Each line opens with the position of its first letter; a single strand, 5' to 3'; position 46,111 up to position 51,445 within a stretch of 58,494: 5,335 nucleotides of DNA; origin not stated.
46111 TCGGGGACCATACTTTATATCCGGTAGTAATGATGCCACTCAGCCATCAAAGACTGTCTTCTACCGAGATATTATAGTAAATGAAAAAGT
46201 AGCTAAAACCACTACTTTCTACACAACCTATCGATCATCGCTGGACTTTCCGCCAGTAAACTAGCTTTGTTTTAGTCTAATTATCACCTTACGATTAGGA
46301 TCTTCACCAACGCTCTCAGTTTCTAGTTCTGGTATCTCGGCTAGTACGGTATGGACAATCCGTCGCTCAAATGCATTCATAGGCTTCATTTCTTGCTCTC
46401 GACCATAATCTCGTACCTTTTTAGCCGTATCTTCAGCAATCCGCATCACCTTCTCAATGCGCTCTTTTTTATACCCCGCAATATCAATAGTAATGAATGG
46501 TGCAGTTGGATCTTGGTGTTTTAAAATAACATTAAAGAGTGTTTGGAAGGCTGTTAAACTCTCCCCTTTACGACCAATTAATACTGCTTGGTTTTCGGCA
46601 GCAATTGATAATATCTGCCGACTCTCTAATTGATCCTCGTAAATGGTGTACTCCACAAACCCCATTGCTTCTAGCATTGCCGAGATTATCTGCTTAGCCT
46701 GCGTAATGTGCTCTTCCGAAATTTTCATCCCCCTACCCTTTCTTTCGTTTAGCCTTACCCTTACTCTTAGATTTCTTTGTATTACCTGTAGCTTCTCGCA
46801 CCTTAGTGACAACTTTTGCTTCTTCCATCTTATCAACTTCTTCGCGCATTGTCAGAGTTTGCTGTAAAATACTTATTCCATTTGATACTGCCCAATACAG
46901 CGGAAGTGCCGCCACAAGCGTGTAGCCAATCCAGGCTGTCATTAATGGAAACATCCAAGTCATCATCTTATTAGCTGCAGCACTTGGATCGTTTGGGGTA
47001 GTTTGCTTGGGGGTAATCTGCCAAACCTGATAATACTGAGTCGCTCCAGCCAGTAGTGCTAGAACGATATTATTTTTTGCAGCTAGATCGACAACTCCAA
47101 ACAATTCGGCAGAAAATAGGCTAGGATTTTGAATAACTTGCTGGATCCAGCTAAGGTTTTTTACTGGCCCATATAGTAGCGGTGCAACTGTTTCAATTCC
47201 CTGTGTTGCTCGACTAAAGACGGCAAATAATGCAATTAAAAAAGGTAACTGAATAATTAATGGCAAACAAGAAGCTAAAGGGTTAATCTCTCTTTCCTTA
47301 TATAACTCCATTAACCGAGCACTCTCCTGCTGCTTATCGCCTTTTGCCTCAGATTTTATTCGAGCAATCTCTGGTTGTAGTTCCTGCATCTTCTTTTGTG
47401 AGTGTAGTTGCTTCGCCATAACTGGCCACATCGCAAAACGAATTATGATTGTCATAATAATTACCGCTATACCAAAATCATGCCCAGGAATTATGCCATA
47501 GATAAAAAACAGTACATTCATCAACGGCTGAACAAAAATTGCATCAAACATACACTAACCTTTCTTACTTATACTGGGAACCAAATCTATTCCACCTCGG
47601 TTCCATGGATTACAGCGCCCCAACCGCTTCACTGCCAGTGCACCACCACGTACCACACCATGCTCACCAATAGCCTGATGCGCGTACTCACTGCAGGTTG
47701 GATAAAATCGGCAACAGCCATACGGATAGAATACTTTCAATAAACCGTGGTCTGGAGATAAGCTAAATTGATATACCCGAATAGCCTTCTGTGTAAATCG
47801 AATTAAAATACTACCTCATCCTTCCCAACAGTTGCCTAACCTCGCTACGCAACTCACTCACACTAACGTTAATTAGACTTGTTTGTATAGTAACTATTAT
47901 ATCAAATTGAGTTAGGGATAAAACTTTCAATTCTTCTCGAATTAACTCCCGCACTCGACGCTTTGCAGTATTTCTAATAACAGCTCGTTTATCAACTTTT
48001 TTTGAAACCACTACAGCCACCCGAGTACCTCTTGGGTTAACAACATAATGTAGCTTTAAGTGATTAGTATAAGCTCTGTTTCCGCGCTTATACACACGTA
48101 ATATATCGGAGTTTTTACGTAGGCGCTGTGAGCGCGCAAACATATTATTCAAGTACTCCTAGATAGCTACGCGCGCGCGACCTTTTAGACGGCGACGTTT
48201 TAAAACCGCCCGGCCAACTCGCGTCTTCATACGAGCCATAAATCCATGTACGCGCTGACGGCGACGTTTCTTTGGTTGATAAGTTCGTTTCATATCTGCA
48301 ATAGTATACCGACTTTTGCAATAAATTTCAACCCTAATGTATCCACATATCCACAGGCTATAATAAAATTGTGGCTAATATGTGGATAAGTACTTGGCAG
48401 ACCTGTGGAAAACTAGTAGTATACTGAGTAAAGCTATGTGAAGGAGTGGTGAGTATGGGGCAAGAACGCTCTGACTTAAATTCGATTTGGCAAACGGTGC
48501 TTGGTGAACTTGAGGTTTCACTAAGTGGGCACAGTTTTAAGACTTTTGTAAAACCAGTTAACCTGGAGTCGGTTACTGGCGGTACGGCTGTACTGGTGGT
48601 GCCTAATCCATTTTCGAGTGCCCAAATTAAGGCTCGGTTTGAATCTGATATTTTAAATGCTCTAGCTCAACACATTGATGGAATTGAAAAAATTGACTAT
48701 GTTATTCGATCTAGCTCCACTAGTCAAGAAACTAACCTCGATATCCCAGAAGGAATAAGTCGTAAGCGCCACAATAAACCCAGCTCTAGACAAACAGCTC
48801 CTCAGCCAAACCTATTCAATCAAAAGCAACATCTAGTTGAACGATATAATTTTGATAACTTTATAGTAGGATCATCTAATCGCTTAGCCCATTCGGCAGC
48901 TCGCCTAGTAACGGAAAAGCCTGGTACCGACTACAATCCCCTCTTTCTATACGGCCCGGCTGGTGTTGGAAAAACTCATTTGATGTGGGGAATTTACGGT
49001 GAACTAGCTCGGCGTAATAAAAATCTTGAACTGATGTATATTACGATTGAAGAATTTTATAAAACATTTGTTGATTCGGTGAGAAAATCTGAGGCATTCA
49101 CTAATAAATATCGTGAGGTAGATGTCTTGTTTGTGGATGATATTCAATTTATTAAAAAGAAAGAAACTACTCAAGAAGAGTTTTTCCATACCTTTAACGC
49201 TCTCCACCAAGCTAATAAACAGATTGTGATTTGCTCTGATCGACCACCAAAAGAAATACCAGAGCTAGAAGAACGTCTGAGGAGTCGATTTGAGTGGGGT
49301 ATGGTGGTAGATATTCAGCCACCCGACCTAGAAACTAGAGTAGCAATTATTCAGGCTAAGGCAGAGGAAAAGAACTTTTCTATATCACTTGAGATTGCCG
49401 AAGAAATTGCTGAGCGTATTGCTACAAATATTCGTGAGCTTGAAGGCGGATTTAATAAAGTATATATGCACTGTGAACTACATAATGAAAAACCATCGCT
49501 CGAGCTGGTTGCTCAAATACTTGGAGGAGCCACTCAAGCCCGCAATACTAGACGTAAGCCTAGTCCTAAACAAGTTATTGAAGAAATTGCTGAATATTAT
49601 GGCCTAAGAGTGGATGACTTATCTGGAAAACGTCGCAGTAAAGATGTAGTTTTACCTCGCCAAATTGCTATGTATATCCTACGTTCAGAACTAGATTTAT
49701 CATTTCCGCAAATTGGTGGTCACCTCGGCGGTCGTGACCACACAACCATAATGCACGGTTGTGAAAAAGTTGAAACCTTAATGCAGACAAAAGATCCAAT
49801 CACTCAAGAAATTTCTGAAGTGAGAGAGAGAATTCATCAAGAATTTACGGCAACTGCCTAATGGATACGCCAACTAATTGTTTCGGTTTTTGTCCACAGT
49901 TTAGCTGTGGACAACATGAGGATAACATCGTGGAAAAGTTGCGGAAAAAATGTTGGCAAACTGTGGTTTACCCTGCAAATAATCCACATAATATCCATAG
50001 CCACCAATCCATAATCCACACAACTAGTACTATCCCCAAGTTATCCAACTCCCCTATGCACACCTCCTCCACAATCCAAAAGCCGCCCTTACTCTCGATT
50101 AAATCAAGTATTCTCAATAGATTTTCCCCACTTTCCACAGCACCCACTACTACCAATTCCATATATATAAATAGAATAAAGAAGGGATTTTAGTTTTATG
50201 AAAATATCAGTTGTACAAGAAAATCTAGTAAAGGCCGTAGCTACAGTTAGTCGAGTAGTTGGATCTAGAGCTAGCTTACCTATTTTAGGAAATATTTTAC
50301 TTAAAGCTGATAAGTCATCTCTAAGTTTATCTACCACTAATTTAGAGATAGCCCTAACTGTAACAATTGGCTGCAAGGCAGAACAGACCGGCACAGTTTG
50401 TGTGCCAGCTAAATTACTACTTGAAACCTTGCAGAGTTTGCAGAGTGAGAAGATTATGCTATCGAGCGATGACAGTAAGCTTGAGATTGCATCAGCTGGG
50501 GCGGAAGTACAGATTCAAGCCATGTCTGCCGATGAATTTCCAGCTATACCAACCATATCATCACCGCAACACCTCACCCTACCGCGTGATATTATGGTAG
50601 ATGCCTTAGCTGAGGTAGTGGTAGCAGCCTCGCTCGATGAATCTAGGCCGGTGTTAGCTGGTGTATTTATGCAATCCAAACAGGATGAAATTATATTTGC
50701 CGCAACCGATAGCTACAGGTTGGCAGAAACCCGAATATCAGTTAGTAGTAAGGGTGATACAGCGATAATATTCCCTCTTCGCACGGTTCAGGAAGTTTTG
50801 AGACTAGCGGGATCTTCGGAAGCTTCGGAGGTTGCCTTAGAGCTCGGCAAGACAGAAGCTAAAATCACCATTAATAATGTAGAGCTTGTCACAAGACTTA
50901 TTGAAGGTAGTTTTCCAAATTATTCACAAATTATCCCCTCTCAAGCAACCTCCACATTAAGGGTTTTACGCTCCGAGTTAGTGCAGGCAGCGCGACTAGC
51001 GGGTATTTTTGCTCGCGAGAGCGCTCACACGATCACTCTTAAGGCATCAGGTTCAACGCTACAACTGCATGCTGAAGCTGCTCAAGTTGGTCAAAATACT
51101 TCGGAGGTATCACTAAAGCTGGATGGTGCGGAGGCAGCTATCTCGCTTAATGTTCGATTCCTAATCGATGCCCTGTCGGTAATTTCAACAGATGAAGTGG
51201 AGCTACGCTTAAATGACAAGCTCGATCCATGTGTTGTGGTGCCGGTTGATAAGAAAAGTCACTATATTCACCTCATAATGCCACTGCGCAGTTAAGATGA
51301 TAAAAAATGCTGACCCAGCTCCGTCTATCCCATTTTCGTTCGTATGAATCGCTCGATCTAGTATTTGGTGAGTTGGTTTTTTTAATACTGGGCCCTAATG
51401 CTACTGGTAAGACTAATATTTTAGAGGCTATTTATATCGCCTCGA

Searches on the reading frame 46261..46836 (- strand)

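Call 58: search_protein_families(library=pfam, proteins=[window:46261-46836:-], max_evalue=0.0001)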
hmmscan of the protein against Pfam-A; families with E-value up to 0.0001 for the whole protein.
window:46261-46836:- (191 aa): 2 families
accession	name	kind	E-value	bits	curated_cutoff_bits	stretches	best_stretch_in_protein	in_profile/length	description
PF01424.28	R3H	-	1.9e-20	73.1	26.8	1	129-187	2-59/60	R3H domain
PF13083.13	KH_KhpA-B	-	7.2e-08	32.7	32.1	1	48-109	5-66/73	KhpA/KhpB, KH domain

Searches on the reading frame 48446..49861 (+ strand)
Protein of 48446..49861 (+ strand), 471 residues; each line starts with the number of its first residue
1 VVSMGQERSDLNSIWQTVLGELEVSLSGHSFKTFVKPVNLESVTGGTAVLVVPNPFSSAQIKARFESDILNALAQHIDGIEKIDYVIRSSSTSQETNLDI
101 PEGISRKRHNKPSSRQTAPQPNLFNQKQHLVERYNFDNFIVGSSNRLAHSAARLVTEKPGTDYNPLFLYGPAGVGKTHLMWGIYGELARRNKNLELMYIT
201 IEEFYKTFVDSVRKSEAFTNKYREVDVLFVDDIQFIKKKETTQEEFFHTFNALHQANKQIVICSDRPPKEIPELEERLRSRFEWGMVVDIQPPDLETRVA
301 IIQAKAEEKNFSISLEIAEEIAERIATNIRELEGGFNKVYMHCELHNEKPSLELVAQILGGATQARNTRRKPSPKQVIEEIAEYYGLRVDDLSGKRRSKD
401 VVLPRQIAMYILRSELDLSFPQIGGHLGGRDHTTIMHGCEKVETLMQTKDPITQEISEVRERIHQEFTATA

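Call 58: search_protein_families(library=pfam, proteins=[window:48446-49861:+], max_evalue=0.0001)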
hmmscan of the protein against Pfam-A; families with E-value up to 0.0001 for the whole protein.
window:48446-49861:+ (471 aa): 8 families
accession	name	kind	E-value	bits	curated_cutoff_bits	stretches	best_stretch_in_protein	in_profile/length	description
PF00308.24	Bac_DnaA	-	2.5e-64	216.8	23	1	131-289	2-162/162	Bacterial DnaA ATPAse domain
PF08299.17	Bac_DnaA_C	-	8e-27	93.5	31.5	1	375-442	2-69/69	Bacterial dnaA protein helix-turn-helix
PF11638.13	DnaA_N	-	1.6e-10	41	24.6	1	12-74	1-64/65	DnaA N-terminal domain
PF00004.35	AAA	-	1.2e-08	35.9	21.2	1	167-283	2-124/131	ATPase family associated with various cellular activities (AAA)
PF01637.24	ATPase_2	-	3.6e-06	27.4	33.2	1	162-266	19-118/225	ATPase domain predominantly from Archaea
PF13173.12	AAA_14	-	5.1e-06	27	27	1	164-248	3-86/129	AAA domain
PF00910.28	RNA_helicase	-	1.6e-05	25.8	21.5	1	167-265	2-86/105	RNA helicase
PF01695.23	IstB_IS21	-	2.8e-05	24.2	24.1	1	164-267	93-195/238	IstB-like ATP binding protein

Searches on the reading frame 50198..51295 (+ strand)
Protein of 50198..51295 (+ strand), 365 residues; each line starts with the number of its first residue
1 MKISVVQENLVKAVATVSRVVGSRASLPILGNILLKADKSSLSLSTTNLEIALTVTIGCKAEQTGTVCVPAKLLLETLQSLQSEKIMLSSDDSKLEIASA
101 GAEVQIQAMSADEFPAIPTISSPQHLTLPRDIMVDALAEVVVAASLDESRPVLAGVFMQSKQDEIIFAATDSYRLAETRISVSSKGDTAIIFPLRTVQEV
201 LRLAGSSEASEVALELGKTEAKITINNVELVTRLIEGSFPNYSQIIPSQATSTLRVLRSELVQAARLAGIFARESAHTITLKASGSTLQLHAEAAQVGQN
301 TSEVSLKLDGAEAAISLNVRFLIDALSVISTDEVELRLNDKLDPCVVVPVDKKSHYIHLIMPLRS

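Call 58: search_protein_families(library=pfam, proteins=[window:50198-51295:+], max_evalue=0.0001)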
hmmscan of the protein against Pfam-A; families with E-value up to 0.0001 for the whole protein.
window:50198-51295:+ (365 aa): 3 families
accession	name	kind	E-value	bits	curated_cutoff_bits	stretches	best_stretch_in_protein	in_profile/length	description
PF00712.24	DNA_pol3_beta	-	9.5e-34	116.6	24.4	2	1-118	1-120/120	DNA polymerase III beta subunit, N-terminal domain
PF02767.21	DNA_pol3_beta_2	-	5.7e-28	98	27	1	128-241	2-116/116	DNA polymerase III beta subunit, central domain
PF02768.20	DNA_pol3_beta_3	-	2.3e-21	76.3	27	1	244-363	2-120/121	DNA polymerase III beta subunit, C-terminal domain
